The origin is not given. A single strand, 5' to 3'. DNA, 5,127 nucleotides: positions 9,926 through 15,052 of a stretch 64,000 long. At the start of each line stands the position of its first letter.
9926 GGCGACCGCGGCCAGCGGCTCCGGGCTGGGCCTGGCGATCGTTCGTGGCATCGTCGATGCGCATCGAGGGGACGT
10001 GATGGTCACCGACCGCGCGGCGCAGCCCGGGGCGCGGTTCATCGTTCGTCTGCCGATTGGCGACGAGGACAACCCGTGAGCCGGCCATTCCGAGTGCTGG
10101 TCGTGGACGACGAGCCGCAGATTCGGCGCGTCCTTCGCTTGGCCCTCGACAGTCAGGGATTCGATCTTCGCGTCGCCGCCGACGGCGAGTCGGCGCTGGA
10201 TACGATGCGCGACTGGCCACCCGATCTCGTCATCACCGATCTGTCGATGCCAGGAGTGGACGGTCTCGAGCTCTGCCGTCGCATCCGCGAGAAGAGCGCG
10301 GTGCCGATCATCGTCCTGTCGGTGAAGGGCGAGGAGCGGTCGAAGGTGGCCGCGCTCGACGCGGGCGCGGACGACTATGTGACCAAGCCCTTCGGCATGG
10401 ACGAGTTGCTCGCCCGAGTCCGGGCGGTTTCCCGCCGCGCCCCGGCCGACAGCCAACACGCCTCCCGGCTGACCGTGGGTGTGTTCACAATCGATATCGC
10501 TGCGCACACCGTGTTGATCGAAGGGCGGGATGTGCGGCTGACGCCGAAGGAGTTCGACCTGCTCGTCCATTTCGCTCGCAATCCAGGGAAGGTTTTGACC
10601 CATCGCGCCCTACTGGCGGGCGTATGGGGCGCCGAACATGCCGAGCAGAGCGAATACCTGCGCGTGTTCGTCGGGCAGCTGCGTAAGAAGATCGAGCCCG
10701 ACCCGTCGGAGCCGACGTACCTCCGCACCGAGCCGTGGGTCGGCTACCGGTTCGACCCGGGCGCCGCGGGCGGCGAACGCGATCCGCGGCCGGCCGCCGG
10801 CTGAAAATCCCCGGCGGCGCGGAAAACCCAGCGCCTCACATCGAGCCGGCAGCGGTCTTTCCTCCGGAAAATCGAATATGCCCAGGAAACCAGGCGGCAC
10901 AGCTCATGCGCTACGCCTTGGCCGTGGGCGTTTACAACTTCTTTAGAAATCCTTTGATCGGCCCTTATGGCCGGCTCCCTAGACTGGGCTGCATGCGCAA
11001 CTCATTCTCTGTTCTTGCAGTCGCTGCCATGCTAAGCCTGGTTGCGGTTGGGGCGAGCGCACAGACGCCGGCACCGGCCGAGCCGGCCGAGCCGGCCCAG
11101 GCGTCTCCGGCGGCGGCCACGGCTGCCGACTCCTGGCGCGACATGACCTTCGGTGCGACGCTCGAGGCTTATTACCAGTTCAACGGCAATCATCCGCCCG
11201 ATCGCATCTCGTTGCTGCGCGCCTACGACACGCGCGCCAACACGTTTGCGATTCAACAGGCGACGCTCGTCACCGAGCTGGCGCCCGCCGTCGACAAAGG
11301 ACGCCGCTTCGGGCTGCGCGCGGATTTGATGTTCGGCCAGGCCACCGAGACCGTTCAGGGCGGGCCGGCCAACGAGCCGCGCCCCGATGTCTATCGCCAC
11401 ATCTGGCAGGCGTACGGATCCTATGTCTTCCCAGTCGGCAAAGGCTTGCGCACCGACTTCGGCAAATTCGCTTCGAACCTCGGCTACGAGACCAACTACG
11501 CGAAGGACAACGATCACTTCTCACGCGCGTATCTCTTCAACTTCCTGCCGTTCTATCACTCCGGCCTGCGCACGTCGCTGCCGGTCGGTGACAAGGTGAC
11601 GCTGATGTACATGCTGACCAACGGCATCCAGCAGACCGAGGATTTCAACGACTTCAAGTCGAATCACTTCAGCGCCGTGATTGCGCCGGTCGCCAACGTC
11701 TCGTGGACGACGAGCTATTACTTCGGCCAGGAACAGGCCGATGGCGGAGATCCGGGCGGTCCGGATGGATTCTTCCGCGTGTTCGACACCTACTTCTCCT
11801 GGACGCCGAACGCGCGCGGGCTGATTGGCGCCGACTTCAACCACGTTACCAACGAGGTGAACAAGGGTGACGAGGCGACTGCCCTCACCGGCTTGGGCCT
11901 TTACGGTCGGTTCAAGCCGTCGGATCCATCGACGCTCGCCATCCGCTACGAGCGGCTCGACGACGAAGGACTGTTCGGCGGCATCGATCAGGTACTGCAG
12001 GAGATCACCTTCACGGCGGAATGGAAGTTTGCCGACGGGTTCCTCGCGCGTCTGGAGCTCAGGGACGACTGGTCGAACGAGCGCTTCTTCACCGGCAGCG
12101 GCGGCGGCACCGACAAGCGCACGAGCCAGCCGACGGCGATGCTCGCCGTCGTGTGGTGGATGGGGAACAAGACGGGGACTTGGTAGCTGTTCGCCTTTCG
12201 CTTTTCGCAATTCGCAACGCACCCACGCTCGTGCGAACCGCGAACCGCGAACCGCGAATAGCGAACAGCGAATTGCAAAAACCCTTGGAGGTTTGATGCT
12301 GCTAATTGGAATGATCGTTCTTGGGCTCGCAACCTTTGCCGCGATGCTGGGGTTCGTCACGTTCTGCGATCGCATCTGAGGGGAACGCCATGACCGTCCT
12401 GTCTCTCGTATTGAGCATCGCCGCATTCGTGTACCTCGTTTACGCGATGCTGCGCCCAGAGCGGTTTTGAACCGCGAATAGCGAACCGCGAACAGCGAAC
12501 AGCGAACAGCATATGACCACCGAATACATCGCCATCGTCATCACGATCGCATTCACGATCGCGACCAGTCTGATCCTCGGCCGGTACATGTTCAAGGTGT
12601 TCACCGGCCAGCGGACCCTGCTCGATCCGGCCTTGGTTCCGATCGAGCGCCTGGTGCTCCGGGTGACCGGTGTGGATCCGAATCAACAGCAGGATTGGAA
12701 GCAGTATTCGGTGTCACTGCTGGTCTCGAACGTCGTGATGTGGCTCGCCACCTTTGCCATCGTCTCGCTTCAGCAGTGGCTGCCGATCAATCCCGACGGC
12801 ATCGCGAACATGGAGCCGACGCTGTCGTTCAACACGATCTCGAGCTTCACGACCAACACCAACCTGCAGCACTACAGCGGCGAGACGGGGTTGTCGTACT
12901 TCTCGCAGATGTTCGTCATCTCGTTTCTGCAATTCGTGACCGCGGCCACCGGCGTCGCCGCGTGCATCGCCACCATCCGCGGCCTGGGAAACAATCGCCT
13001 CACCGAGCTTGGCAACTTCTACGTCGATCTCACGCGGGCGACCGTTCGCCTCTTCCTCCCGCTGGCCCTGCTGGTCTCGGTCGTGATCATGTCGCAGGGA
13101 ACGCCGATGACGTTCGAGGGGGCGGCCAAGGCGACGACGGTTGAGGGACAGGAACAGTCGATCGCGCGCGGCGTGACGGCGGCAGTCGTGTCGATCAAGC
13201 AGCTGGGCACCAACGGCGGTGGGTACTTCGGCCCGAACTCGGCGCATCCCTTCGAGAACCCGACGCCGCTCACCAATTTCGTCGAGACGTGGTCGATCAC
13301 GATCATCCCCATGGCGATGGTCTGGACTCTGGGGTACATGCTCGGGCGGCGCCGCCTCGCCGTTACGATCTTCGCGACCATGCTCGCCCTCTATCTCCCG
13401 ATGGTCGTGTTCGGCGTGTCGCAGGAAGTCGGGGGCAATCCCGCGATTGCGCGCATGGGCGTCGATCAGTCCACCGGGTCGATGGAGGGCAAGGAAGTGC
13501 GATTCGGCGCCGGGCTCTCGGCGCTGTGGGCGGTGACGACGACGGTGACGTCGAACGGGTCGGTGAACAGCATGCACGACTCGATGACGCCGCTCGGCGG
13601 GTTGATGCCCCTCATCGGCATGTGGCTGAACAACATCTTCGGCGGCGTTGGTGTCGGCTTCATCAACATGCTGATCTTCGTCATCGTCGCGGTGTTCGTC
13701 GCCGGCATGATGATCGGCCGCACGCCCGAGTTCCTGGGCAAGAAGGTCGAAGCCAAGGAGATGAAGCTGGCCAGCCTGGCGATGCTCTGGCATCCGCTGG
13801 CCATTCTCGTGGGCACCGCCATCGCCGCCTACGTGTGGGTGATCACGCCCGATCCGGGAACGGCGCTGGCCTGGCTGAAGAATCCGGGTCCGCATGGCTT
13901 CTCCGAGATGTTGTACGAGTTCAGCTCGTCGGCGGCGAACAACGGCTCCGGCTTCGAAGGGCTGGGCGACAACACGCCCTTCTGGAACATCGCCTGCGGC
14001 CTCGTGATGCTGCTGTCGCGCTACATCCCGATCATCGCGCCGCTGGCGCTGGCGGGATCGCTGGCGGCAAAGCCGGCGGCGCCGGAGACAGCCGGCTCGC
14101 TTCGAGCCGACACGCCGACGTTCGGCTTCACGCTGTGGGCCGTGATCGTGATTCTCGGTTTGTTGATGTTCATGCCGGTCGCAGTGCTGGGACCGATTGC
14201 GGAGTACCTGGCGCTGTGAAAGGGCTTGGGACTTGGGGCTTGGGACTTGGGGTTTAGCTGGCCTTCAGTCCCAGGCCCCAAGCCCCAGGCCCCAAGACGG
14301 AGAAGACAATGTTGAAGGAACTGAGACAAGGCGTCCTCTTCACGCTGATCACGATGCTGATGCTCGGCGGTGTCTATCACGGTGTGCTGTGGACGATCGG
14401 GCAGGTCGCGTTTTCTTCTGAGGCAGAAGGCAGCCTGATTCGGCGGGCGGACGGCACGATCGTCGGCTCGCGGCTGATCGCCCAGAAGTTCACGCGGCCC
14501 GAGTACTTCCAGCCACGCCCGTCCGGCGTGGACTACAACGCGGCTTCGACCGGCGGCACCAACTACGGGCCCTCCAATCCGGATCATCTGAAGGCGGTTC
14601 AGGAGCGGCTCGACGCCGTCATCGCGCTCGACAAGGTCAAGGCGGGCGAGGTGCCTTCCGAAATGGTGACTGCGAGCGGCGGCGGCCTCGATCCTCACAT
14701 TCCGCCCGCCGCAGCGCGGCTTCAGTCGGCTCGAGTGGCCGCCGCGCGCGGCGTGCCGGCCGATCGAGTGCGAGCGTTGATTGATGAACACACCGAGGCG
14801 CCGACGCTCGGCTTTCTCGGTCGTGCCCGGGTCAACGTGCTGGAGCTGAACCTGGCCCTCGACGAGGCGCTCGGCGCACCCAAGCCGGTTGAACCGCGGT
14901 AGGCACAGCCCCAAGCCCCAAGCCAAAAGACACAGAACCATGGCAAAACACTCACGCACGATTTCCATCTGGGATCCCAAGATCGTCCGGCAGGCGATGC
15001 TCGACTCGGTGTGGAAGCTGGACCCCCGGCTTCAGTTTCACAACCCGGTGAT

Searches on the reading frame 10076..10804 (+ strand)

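Call 81: search_protein_families(library=pfam, proteins=[window:10076-10804:+], max_evalue=0.001)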
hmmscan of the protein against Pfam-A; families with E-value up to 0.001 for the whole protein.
window:10076-10804:+ (242 aa): 3 families
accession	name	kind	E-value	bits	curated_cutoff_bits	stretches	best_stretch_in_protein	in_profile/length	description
PF00072.30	Response_reg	-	7.4e-34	116.7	30.2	1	7-116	1-111/111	Response regulator receiver domain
PF00486.34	Trans_reg_C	-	6e-22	78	26.2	1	150-226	1-77/77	Transcriptional regulatory protein, C terminal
PF23198.2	PDE8A_N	-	3.1e-05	24.4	29.6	1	8-87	14-96/147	PDE8A-like, N-terminal domain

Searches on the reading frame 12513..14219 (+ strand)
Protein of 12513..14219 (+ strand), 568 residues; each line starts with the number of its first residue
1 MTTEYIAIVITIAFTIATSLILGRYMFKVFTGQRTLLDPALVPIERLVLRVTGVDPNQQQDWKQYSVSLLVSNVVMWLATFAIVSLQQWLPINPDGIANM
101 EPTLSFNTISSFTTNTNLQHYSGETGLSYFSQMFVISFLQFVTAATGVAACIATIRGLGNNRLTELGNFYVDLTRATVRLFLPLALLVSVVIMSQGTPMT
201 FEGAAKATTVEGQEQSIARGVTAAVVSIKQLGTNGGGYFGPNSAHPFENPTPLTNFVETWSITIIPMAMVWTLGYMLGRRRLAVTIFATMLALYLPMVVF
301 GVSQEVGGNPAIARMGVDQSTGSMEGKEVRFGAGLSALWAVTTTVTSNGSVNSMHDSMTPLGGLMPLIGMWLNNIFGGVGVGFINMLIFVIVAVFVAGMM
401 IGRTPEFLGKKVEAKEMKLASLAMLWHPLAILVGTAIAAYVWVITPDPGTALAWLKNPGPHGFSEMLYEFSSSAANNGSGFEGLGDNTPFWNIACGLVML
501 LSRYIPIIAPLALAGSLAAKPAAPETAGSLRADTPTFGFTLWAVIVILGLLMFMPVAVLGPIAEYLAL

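Call 5: search_protein_families(library=pfam, proteins=[window:12513-14219:+])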
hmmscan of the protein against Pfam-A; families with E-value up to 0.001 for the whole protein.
window:12513-14219:+ (568 aa): 1 family
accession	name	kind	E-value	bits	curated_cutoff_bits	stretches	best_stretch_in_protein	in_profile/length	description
PF03814.21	KdpA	-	1.3e-231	770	22.6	1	10-566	2-548/548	Potassium-transporting ATPase A subunit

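Call 24: find_encoding_contigs(protein=window:12513-14219:+, flank=10000, max_places=10)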
Protein window:12513-14219:+ (568 aa): no gene with exactly this product is on record in the collection.

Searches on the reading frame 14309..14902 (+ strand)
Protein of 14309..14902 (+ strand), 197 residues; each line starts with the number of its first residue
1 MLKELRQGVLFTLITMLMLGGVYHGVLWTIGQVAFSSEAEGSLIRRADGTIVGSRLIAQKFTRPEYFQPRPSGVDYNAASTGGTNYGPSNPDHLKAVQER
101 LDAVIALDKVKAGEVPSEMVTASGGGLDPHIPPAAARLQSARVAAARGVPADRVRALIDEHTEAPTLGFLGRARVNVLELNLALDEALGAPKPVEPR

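Call 5: search_protein_families(library=pfam, proteins=[window:14309-14902:+])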
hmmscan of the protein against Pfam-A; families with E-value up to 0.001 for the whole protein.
window:14309-14902:+ (197 aa): 1 family
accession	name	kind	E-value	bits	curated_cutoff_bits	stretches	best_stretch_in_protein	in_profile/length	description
PF02669.20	KdpC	-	1.4e-67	227.5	24.1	1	6-186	2-182/182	K+-transporting ATPase, c chain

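Call 23: find_encoding_contigs(protein=window:14309-14902:+, flank=10000, max_places=10)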
Protein window:14309-14902:+ (197 aa): no gene with exactly this product is on record in the collection.
